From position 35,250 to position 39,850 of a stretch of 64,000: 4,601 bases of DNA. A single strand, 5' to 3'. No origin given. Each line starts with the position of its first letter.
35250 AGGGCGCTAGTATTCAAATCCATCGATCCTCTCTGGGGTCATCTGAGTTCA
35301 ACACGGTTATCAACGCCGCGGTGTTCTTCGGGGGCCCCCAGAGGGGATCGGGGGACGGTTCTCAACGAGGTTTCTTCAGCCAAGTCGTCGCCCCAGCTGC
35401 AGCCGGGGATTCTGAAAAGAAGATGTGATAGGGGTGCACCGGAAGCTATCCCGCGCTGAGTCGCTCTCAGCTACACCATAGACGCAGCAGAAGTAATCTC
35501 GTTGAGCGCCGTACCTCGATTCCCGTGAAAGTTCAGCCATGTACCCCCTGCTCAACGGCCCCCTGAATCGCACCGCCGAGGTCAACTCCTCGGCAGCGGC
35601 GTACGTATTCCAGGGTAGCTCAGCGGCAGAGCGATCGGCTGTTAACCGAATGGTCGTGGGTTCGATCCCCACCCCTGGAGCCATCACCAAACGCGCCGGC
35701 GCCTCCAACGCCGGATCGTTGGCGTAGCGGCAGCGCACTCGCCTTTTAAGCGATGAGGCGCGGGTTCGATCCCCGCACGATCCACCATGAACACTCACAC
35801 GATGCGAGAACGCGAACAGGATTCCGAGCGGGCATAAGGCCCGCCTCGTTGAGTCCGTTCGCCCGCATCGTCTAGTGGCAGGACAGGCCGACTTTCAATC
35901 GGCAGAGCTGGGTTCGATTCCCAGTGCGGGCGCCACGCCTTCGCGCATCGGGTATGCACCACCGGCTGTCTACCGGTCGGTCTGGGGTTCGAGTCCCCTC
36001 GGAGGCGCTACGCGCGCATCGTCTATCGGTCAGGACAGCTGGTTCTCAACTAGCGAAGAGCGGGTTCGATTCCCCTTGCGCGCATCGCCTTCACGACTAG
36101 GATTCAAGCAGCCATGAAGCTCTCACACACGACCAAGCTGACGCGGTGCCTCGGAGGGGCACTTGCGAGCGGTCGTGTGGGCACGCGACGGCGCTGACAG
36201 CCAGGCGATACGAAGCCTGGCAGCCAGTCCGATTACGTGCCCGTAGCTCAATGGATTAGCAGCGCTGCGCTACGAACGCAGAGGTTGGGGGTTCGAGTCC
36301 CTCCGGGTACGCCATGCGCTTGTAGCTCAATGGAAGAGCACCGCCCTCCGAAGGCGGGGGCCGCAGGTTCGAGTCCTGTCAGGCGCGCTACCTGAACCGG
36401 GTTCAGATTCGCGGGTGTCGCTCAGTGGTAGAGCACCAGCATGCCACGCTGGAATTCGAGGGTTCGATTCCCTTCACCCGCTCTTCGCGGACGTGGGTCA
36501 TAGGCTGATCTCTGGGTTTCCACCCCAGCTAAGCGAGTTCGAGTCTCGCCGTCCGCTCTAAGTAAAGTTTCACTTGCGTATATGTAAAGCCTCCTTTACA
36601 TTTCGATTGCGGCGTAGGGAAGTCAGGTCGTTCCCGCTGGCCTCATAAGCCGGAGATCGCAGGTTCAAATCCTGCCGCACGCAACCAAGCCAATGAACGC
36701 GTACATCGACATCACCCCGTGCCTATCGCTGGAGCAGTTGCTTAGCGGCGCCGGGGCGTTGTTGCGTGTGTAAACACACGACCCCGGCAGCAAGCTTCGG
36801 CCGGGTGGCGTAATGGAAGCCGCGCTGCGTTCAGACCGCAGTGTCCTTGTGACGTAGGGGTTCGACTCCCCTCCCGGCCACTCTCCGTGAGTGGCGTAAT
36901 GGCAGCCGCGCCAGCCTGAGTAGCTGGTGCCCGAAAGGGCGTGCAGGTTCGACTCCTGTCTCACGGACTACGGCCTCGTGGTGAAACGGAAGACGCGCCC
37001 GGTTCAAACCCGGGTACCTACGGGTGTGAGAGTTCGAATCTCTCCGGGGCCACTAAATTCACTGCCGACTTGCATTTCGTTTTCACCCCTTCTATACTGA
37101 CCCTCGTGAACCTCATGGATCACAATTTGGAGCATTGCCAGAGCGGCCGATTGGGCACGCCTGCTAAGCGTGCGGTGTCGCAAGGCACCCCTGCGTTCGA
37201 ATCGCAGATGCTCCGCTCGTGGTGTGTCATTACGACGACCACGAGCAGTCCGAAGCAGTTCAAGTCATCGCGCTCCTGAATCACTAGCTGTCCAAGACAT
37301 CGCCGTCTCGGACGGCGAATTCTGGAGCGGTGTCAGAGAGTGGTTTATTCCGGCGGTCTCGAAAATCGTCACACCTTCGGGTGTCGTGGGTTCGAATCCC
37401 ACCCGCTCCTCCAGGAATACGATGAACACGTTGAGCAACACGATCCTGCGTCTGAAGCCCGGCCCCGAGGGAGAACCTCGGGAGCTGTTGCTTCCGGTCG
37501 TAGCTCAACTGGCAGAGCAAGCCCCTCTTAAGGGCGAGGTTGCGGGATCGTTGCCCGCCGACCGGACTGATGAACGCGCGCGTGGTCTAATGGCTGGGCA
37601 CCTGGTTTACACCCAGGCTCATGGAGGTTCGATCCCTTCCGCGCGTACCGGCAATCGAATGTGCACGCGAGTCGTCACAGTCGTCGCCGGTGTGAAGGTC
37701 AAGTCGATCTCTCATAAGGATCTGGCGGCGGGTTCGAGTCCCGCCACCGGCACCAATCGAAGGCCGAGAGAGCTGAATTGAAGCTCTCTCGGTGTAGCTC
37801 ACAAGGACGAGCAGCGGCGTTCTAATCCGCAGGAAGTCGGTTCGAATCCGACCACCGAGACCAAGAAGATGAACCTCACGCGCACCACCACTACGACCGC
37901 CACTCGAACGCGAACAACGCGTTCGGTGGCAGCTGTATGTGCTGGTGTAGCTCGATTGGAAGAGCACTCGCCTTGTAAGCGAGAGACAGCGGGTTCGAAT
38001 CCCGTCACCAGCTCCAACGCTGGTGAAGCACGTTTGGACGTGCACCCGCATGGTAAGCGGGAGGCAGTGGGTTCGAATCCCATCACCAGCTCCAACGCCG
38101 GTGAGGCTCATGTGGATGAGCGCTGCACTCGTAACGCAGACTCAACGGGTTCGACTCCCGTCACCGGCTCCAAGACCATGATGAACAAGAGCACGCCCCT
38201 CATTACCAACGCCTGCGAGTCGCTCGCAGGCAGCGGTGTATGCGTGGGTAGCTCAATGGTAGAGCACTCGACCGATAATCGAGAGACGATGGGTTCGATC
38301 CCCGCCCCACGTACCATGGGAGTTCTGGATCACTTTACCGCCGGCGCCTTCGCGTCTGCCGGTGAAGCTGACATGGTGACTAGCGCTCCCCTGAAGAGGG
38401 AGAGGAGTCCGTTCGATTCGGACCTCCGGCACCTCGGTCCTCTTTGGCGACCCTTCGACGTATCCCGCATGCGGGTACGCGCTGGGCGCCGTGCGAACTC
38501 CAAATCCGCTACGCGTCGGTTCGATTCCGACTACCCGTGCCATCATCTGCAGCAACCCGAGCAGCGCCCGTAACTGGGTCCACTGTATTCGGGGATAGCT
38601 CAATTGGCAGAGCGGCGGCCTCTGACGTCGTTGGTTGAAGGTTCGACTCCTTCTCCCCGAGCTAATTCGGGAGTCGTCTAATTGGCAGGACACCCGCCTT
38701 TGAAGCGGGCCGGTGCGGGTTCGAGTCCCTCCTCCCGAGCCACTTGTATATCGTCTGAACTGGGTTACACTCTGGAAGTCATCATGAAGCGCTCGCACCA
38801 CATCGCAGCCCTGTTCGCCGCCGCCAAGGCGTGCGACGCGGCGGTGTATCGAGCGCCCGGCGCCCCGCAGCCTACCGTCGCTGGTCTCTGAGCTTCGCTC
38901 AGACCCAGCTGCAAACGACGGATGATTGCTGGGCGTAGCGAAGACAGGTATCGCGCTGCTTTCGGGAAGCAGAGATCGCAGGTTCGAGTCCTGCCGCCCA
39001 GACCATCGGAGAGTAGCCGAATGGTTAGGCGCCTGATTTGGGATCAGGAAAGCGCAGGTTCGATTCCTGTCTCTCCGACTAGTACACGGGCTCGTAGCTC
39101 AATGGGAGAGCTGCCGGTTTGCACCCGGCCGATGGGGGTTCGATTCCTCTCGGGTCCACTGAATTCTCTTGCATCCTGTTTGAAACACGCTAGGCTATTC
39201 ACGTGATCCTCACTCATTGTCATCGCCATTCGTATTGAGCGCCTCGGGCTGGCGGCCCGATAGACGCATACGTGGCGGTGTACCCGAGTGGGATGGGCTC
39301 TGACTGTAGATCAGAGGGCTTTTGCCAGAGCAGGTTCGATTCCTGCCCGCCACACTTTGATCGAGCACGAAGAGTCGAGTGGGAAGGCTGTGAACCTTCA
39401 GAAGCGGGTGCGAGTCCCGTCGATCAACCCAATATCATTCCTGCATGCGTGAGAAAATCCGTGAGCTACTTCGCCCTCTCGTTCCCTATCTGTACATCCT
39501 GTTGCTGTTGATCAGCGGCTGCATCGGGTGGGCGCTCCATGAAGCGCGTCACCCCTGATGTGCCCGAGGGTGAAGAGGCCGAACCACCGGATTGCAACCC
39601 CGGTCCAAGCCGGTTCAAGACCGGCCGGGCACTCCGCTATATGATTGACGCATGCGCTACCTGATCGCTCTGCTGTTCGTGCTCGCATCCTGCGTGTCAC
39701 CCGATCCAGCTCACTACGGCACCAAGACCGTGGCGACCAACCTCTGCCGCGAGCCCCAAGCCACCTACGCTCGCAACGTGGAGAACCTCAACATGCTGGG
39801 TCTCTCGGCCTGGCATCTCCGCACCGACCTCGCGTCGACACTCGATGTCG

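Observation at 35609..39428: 32-gene tRNA island decoding 19 amino acids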

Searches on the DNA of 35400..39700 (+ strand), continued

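Call 67: search_rna_families(source=window, start=38455, end=38560, threshold=evalue, max_evalue=10, show_alignments=2)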
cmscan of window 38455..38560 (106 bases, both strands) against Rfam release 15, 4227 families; matches with E-value up to 10: 4.
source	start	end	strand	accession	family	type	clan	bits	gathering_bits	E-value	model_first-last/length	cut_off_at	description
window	38467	38540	+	RF01852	tRNA-Sec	Gene; tRNA;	CL00001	26.7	47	0.00082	1-91/91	no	Selenocysteine transfer RNA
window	38477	38540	-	RF04354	Plastid-ycf2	Cis-reg;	-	24.4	65.7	0.002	1-75/75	no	Plastid-ycf2 5UTR RNA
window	38501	38537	-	RF04351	Plastid-psbl-rps4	Cis-reg;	-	16.5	68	0.22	1-53/53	no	Plastid-psbl-rps4 3UTR RNA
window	38521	38550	-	RF01126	sR41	Gene; snRNA; snoRNA; CD-box;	-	9.1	54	3.2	1-53/53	no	Small nucleolar RNA sR41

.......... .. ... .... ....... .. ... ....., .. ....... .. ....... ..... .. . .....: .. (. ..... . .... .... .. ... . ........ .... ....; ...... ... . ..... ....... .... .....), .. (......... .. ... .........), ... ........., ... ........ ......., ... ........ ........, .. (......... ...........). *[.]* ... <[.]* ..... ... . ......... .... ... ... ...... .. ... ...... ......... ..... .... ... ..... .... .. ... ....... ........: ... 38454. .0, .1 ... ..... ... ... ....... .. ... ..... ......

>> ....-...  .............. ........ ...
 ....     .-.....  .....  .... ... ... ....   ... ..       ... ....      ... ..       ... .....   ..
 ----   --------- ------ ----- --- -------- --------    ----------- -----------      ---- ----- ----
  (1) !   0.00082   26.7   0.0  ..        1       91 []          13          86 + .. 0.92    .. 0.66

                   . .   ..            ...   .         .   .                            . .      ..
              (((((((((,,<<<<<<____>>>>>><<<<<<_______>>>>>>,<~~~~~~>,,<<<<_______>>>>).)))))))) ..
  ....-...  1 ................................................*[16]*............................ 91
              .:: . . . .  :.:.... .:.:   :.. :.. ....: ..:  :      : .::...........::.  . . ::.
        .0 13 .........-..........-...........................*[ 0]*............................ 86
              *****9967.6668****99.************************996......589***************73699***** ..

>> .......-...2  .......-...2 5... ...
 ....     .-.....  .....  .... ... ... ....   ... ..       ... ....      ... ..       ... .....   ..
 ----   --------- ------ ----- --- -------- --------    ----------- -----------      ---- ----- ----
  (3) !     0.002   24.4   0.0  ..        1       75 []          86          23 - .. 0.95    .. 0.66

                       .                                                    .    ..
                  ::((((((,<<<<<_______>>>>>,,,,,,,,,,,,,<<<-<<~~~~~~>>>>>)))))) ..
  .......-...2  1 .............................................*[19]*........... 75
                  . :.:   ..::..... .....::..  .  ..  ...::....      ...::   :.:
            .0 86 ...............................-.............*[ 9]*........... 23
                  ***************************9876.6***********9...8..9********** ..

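Call 74: search_with_rna_model(model_id=R1, source=L033, max_evalue=1)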
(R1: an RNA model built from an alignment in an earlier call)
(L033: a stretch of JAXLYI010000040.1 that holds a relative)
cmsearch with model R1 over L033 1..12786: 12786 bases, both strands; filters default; matches with E-value up to 1: 0.
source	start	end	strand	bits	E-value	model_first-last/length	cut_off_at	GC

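Call 75: search_dna_similar(query=window:39357-39432:+, collection=phages, mode=distant, max_evalue=0.01, max_rows=30)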
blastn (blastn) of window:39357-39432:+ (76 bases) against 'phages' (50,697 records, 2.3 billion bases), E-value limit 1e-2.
Records with a match: 2; places in all: 2; records where one place covers at least 80% of the query: 0.
Best place of each record, by identity: 90-95% 2.
By first word of the organism name: Gordonia 2.
By host as written in the record: Gordonia terrae 3612 2.
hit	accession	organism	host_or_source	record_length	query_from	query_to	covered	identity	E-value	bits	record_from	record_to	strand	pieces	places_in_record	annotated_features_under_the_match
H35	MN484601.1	Gordonia phage Sixama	Gordonia terrae 3612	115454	45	76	42%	90.6%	4e-3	46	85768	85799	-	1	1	143: tRNA-His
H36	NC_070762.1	Gordonia phage Sixama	Gordonia terrae 3612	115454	45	76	42%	90.6%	4e-3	46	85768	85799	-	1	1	143: tRNA-His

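Call 76: get_annotated_region(hit=H35, flank=1500)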
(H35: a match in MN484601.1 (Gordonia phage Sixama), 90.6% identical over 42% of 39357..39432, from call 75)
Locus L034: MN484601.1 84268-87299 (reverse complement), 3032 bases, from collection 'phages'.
description: Gordonia phage Sixama, complete genome.
organism: Gordonia phage Sixama (NCBI taxid 2653271)
taxonomy: Viruses; Duplodnaviria; Heunggongvirae; Uroviricota; Caudoviricetes; Sixamavirus; Sixamavirus sixama
host: Gordonia terrae 3612; source: soil; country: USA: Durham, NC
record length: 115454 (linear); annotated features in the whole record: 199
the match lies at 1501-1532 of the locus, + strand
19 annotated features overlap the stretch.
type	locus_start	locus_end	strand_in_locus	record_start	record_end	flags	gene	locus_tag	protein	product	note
tRNA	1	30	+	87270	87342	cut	153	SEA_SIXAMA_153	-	tRNA-Ala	tRNA-Ala(tgc)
tRNA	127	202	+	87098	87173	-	152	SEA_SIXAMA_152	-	tRNA-Asp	tRNA-Asp(gtc)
CDS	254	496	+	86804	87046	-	151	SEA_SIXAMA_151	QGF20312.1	HNH endonuclease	-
tRNA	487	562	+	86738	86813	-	150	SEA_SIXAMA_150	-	tRNA-Leu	tRNA-Leu(tag)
tRNA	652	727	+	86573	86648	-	149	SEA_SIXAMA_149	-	tRNA-Glu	tRNA-Glu(ctc)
tRNA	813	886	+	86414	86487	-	148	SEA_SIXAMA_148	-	tRNA-Leu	tRNA-Leu(taa)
tRNA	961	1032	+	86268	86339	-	147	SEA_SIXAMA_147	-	tRNA-Trp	tRNA-Trp(cca)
CDS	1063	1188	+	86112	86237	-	146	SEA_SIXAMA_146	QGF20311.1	hypothetical protein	-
tRNA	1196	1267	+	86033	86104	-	145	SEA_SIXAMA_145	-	tRNA-Gln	tRNA-Gln(ttg)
tRNA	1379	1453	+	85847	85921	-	144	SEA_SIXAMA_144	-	tRNA-Leu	tRNA-Leu(caa)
tRNA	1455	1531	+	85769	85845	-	143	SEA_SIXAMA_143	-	tRNA-His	tRNA-His(gtg)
tRNA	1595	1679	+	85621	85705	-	141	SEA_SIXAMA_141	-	tRNA-Ser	tRNA-Ser(tga)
CDS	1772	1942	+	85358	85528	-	140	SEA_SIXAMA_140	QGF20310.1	hypothetical protein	-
tRNA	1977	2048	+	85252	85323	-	139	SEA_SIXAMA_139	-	tRNA-Cys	tRNA-Cys(gca)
CDS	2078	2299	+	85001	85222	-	138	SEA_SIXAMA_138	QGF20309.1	hypothetical protein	-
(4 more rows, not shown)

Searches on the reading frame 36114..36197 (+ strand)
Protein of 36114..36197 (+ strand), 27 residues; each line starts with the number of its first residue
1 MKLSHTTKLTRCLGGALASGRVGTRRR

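Call 86: search_protein_families(library=pfam, proteins=[window:36114-36197:+], max_evalue=0.1)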
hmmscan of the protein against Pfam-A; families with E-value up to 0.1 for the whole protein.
window:36114-36197:+ (27 aa): 0 families
